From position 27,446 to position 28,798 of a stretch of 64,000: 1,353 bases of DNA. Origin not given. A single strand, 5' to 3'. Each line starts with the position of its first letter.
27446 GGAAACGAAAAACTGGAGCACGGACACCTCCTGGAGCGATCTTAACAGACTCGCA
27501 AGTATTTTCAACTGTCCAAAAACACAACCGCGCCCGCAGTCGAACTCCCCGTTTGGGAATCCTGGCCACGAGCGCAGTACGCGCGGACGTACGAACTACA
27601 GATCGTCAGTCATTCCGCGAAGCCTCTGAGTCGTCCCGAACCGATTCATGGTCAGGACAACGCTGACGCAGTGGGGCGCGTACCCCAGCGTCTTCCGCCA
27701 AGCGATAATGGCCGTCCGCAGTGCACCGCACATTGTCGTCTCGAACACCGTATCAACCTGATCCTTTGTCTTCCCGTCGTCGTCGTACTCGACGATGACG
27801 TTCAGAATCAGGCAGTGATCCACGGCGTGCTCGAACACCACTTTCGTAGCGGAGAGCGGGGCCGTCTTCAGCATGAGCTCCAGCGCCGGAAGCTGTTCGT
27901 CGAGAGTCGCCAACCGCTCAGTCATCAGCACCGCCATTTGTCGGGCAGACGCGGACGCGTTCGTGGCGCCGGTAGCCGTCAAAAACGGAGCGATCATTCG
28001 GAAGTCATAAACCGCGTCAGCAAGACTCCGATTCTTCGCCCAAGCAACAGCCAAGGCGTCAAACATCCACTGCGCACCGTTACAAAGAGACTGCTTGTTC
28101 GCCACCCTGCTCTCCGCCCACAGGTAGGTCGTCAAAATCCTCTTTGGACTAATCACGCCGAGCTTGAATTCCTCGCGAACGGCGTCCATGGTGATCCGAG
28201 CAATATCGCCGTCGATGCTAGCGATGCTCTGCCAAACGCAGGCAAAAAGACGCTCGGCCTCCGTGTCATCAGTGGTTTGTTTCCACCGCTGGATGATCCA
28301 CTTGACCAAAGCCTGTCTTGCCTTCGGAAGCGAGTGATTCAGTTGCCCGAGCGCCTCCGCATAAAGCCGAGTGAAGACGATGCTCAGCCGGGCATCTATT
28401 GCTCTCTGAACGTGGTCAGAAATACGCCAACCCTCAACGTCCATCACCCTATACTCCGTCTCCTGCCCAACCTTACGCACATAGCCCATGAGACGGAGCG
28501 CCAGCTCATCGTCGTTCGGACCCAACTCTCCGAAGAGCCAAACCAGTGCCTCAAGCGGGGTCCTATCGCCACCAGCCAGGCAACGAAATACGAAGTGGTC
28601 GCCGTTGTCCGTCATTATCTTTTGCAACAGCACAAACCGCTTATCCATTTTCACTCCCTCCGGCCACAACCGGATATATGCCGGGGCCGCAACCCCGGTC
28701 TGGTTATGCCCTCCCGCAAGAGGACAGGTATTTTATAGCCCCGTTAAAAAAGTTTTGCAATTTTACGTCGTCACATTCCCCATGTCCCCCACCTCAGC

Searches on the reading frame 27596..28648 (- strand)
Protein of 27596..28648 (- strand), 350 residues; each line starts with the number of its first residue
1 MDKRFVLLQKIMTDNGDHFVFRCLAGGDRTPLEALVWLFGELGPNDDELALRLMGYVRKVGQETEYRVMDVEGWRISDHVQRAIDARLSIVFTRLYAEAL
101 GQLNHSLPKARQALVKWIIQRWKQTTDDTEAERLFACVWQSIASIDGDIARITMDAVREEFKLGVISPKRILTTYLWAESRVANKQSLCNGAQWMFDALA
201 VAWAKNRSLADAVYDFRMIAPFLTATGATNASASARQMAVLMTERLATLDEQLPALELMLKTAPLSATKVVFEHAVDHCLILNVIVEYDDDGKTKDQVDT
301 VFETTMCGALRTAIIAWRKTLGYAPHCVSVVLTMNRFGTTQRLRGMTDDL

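Call 7: search_protein_families(library=pfam, proteins=[window:27596-28648:-], max_evalue=0.1)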
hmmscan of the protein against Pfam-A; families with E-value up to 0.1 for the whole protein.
window:27596-28648:- (350 aa): 1 family
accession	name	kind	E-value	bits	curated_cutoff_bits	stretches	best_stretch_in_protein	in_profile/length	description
PF01395.27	PBP_GOBP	-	0.1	13.2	22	0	123-163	36-75/113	PBP/GOBP family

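Call 32: search_protein_families(library=phrogs, proteins=[window:27596-28648:-], max_evalue=1)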
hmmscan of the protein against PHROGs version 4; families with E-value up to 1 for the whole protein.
window:27596-28648:- (350 aa): 0 families

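Call 33: search_protein_families(library=padloc, proteins=[window:27596-28648:-], max_evalue=1)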
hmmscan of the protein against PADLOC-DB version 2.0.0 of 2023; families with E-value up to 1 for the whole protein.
window:27596-28648:- (350 aa): 1 family
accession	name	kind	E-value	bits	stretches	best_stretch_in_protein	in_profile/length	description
PDLC02032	Cas3d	-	0.011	12.4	1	234-277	265-308/641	-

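Call 34: search_protein_families(library=ncbifam, proteins=[window:27596-28648:-], max_evalue=1)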
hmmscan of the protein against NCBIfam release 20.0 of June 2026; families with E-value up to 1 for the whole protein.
window:27596-28648:- (350 aa): 1 family
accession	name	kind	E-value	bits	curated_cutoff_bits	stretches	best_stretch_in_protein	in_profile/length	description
TIGR00748.1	HMG_CoA_syn_Arc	equivalog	0.041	13.1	353.35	1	127-181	28-82/345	hydroxymethylglutaryl-CoA synthase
